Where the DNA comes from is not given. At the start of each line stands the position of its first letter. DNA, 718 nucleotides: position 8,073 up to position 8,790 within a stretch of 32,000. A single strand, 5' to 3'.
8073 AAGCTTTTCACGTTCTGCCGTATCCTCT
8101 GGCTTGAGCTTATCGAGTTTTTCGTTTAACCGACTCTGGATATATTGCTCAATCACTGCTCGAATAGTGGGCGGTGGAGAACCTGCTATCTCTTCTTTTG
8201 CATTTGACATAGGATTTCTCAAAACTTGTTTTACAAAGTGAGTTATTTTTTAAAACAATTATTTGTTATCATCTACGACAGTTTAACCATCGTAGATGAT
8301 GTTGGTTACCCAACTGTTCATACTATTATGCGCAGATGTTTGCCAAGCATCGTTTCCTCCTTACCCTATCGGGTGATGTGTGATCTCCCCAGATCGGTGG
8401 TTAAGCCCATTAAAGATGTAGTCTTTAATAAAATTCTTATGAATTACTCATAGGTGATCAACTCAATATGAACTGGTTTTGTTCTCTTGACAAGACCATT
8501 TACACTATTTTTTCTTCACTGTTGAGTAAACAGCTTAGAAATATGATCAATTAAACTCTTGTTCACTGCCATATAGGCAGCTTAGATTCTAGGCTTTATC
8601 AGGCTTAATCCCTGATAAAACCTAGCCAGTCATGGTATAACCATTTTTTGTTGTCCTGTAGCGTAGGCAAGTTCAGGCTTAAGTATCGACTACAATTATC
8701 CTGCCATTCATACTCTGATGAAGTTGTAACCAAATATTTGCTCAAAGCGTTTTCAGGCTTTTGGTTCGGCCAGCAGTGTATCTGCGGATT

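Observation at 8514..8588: Inverted, degenerate two-repeat mini-CRISPR with a truncated 19-nt spacer between cas2-3 and cas8f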

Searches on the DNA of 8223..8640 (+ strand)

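Call 48: search_dna_similar(query=window:8223-8640:+, collection=phages, mode=distant, max_rows=10)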
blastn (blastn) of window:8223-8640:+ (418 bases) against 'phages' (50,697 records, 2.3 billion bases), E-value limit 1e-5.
No match.

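Call 76: search_dna_similar(query=window:8223-8640:+, collection=plasmids, mode=distant, max_rows=10)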
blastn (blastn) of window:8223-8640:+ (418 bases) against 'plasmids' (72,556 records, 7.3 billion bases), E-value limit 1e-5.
Records with a match: 2; places in all: 2; records where one place covers at least 80% of the query: 0.
Best place of each record, by identity: 60-80% 2.
By first word of the organism name: Acinetobacter 2.
By predicted mobility (MOB-suite, as given by PLSDB): mobilizable 2.
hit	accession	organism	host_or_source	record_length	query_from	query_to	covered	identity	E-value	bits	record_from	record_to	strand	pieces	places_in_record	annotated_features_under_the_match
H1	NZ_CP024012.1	Acinetobacter sp. LoGeW2-3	white stork,cell culture,pellet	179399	9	416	75%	74.5%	2e-17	194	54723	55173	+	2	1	cas3f: type I-F CRISPR-associated helicase Cas3f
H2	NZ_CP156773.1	Acinetobacter sp. ANC 7970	cattle,whole organism,cattle feces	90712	9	416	67%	75.4%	3e-15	172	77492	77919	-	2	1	cas3f: type I-F CRISPR-associated helicase Cas3f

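Call 77: get_annotated_region(hit=H1, flank=300)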
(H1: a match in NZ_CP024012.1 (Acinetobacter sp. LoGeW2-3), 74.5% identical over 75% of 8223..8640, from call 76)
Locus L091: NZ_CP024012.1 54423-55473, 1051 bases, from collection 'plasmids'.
description: Acinetobacter sp. LoGeW2-3 plasmid unnamed1, complete sequence
organism: Acinetobacter sp. LoGeW2-3 (NCBI taxid 1808001)
taxonomy: Bacteria; Pseudomonadota; Gammaproteobacteria; Moraxellales; Moraxellaceae; Acinetobacter; Acinetobacter sp. LoGeW2-3
host: -; source: white stork,cell culture,pellet; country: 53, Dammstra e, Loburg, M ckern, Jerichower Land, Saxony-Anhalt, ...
typing (MOB-suite, as given by PLSDB): mobilizable; relaxase MOBP
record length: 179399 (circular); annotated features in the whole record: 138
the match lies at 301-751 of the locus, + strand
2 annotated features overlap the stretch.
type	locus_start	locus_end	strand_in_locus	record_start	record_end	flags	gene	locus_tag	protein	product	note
CDS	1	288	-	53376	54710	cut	csy1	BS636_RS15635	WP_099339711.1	type I-F CRISPR-associated protein Csy1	GO:0043571 - maintenance of CRISPR repeat elements [Evidence IEA]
CDS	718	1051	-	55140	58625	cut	cas3f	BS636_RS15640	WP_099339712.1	type I-F CRISPR-associated helicase Cas3f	GO:0043571 - maintenance of CRISPR repeat elements [Evidence IEA]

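Call 78: get_annotated_region(hit=H2, flank=300)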
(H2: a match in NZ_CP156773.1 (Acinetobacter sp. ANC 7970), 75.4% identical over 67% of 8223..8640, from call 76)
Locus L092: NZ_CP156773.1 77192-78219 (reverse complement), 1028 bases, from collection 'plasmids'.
description: Acinetobacter sp. ANC 7970 plasmid pANC7970.1, complete sequence
organism: Acinetobacter sp. ANC 7970 (NCBI taxid 3151497)
taxonomy: Bacteria; Pseudomonadota; Gammaproteobacteria; Moraxellales; Moraxellaceae; Acinetobacter; Acinetobacter sp. ANC 7970
host: -; source: cattle,whole organism,cattle feces; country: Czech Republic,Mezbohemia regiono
typing (MOB-suite, as given by PLSDB): mobilizable; relaxase MOBP
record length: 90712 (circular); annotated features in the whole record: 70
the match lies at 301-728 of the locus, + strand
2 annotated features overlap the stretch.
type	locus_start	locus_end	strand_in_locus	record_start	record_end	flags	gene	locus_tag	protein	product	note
CDS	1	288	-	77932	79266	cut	csy1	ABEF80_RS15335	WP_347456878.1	type I-F CRISPR-associated protein Csy1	GO:0043571 - maintenance of CRISPR repeat elements [Evidence IEA]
CDS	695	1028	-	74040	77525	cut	cas3f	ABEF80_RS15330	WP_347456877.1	type I-F CRISPR-associated helicase Cas3f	GO:0043571 - maintenance of CRISPR repeat elements [Evidence IEA]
